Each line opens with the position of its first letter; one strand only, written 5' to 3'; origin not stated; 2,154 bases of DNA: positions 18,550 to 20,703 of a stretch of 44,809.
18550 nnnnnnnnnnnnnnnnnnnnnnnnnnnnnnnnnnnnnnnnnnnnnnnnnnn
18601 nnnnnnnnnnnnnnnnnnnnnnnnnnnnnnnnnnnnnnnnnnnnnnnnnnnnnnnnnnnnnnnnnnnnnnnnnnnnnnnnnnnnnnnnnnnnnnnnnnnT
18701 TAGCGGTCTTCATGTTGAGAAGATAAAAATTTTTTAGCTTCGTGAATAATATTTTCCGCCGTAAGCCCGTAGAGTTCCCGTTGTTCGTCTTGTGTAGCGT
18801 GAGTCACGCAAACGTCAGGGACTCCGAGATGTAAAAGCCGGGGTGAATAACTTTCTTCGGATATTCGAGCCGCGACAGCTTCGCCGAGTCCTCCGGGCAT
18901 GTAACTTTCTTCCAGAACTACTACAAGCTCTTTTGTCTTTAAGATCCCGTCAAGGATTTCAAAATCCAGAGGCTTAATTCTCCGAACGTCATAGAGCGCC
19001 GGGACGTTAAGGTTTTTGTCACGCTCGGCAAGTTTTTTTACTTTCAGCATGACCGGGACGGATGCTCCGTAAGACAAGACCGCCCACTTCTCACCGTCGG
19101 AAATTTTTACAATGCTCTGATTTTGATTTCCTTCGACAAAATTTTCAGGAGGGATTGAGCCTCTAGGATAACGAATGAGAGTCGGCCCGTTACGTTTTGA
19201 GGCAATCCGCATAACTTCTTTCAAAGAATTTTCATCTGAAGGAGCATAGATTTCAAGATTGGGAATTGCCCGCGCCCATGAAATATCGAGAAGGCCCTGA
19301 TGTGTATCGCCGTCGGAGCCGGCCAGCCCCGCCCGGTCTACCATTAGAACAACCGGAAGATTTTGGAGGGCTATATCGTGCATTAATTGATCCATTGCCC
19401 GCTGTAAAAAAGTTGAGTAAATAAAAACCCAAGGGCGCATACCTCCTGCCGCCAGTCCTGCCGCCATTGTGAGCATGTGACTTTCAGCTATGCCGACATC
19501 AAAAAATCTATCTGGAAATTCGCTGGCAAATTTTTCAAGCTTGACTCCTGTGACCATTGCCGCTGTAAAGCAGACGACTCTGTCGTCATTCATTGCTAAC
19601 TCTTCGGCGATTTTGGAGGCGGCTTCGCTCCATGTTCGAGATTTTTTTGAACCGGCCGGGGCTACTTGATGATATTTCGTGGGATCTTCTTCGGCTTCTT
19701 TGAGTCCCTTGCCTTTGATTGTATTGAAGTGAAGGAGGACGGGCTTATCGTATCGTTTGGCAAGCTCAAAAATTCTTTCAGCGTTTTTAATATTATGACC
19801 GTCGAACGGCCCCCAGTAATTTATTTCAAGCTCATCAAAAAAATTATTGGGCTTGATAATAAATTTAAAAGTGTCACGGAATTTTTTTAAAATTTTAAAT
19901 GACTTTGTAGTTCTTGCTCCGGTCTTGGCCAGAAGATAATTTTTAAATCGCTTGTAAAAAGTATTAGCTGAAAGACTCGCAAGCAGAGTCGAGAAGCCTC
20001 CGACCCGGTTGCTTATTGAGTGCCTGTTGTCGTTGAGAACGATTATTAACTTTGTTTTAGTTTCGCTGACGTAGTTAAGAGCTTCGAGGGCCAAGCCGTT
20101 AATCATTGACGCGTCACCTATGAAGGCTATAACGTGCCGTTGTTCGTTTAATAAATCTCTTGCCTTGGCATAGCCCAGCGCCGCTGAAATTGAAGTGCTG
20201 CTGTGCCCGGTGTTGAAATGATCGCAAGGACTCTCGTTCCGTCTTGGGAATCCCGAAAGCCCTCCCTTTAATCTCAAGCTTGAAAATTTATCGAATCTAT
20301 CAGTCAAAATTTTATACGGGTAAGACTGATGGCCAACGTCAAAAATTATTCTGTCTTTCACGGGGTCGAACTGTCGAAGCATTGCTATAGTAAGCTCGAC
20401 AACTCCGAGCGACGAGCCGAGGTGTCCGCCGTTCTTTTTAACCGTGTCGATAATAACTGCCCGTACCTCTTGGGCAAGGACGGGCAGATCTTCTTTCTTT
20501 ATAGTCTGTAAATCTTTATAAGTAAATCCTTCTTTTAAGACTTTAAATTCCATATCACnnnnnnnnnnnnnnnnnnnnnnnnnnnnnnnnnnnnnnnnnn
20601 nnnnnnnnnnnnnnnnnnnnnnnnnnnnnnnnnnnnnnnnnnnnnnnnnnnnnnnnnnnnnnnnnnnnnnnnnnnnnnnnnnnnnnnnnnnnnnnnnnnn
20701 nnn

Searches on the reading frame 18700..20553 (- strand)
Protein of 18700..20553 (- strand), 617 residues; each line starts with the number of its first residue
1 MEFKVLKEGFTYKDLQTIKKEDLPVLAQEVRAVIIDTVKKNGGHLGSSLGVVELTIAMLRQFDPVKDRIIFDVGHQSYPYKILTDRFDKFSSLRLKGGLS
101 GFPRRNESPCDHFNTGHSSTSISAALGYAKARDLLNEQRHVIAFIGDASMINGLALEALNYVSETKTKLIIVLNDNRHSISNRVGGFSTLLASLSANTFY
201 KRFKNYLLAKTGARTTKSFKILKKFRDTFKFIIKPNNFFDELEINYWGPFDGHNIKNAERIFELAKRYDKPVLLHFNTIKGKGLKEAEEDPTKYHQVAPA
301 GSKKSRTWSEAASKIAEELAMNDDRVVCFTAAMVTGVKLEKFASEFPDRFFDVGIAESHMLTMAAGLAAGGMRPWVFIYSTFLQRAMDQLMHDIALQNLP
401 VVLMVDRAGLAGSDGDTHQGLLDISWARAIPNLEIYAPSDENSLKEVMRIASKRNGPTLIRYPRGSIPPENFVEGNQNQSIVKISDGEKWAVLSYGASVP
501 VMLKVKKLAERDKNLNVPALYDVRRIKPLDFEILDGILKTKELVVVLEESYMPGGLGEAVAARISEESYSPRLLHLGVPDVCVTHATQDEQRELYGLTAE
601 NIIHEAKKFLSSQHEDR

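Call 36: find_homologous_proteins(query=window:18700-20553:-, max_evalue=1e-50)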
Query window:18700-20553:- (617 aa): 8000 proteins with E <= 1e-50 among 8000 candidates; the best 120 are listed.
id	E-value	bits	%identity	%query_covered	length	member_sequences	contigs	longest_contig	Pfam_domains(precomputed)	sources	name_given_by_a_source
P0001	0.0e+0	1380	99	100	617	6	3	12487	PF13292.12,PF02780.26,PF02779.30,PF00456.27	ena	-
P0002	0.0e+0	1113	80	99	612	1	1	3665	PF13292.12,PF02780.26,PF02779.30,PF00456.27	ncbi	-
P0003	0.0e+0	1112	79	99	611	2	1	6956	PF13292.12,PF02780.26,PF02779.30,PF00456.27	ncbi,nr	ncbi:MAG: 1-deoxy-D-xylulose-5-phosphate synthase [Synergistaceae bacterium]|nr:1-deoxy-D-xylulose-5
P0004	0.0e+0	1111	80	99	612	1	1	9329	PF13292.12,PF02780.26,PF02779.30,PF00456.27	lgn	-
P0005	0.0e+0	1108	80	99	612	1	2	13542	PF13292.12,PF02780.26,PF02779.30,PF00456.27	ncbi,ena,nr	ncbi:MAG: 1-deoxy-D-xylulose-5-phosphate synthase [Synergistaceae bacterium]|nr:1-deoxy-D-xylulose-5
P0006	0.0e+0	1108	80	99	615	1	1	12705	PF13292.12,PF02780.26,PF02779.30,PF00456.27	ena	-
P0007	0.0e+0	1099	78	100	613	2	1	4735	PF13292.12,PF02780.26,PF02779.30,PF00456.27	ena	-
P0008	0.0e+0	1093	79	100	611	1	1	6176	PF13292.12,PF02780.26,PF02779.30,PF00456.27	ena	-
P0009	0.0e+0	1089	79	99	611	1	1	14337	PF13292.12,PF02780.26,PF02779.30,PF00456.27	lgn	-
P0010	0.0e+0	1087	78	99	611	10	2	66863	PF13292.12,PF02780.26,PF02779.30,PF00456.27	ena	-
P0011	0.0e+0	1087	79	99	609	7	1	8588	PF13292.12,PF02780.26,PF02779.30,PF00456.27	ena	-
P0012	0.0e+0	1086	79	99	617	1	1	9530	PF13292.12,PF02780.26,PF02779.30,PF00456.27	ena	-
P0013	0.0e+0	1085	79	99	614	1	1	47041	PF13292.12,PF02780.26,PF02779.30,PF00456.27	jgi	-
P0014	0.0e+0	1075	78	98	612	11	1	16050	PF13292.12,PF02780.26,PF02779.30,PF00456.27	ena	-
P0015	0.0e+0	1068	78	99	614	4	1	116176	PF13292.12,PF02780.26,PF02779.30,PF00456.27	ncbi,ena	-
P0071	1.9e-287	972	71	98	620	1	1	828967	PF13292.12,PF02780.26,PF02779.30,PF00456.27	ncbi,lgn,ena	-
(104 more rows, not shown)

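Call 63: find_encoding_contigs(protein=P0015, flank=10000, max_places=2)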
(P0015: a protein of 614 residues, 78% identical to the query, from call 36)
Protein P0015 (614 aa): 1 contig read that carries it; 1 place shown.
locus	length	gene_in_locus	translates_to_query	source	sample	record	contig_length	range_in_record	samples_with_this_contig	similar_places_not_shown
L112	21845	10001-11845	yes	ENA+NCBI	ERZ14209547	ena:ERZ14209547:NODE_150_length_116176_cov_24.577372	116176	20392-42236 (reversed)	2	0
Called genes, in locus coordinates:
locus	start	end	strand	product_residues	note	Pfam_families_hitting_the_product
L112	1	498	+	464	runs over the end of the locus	PF12708:Pect-lyase_RHGA_epim (faint), PF00295:Glyco_hydro_28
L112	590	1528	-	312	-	PF01656:CbiA, PF02374:ArsA_ATPase, PF06564:CBP_BcsQ (weak), PF09140:MipZ (faint), PF10609:ParA (weak), PF13614:AAA_31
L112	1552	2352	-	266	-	PF00813:FliP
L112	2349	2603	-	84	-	-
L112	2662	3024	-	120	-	PF00072:Response_reg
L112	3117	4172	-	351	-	PF01052:FliMN_C, PF28396:SepQ_C (weak)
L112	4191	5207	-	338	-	PF02154:FliM, PF01052:FliMN_C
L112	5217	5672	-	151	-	PF03748:FliL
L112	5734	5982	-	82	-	-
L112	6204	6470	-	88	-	PF21748:UPF0150 (weak)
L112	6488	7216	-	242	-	PF13677:MotB_plug, PF00691:OmpA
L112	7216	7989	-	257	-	PF20560:MotA_N, PF01618:MotA_ExbB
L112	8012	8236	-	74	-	PF06289:FlbD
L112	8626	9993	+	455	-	-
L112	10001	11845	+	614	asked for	PF13292:DXP_synthase_N, PF00456:Transketolase_N (faint), PF02779:Transket_pyr, PF02780:Transketolase_C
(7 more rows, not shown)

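Call 64: find_encoding_contigs(protein=P0010, flank=10000, max_places=2)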
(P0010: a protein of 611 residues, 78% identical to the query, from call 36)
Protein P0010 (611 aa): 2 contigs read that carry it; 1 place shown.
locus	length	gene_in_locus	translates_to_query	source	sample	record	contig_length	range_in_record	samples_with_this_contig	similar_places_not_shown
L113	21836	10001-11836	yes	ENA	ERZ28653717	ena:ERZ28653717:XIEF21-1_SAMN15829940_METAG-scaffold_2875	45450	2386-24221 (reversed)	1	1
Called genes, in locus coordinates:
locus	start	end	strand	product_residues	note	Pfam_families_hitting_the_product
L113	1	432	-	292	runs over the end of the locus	PF08501:Shikimate_dh_N, PF18317:SDH_C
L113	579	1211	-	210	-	PF12682:Flavodoxin_4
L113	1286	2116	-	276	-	PF02129:Peptidase_S15, PF05448:AXE1 (faint), PF00561:Abhydrolase_1, PF12146:Hydrolase_4, PF20408:Abhydrolase_11 (weak), PF12697:Abhydrolase_6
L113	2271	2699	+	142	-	-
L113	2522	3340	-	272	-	PF00813:FliP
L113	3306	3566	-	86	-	-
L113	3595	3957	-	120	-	PF00072:Response_reg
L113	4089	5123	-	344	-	PF01052:FliMN_C, PF28396:SepQ_C (weak)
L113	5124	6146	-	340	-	PF02154:FliM, PF01052:FliMN_C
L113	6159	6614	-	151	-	PF03748:FliL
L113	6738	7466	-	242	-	PF13677:MotB_plug, PF00691:OmpA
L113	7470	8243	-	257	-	PF20560:MotA_N, PF01618:MotA_ExbB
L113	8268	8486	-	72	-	PF06289:FlbD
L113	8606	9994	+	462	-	-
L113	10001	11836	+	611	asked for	PF13292:DXP_synthase_N, PF00456:Transketolase_N (faint), PF02779:Transket_pyr, PF02780:Transketolase_C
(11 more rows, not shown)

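Call 65: find_encoding_contigs(protein=P0071, flank=10000, max_places=2)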
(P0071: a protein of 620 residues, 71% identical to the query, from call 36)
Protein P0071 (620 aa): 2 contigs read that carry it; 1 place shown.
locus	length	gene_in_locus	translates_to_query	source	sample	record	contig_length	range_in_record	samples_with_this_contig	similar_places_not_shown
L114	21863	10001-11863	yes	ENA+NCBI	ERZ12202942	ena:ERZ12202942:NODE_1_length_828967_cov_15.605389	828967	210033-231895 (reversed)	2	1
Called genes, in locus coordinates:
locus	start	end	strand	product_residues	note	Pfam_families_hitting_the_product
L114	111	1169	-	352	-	PF01312:Bac_export_2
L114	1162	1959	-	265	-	PF01311:Bac_export_1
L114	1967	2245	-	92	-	PF01313:Bac_export_3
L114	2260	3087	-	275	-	PF00813:FliP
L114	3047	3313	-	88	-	-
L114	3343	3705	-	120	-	PF00072:Response_reg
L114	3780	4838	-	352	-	PF01052:FliMN_C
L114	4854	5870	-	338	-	PF02154:FliM, PF01052:FliMN_C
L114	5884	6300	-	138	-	PF03748:FliL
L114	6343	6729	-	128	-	-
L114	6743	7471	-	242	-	PF13677:MotB_plug, PF00691:OmpA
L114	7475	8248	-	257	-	PF20560:MotA_N, PF01618:MotA_ExbB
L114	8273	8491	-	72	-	PF06289:FlbD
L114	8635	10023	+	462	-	-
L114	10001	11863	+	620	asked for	PF13292:DXP_synthase_N, PF00456:Transketolase_N (faint), PF02779:Transket_pyr, PF02780:Transketolase_C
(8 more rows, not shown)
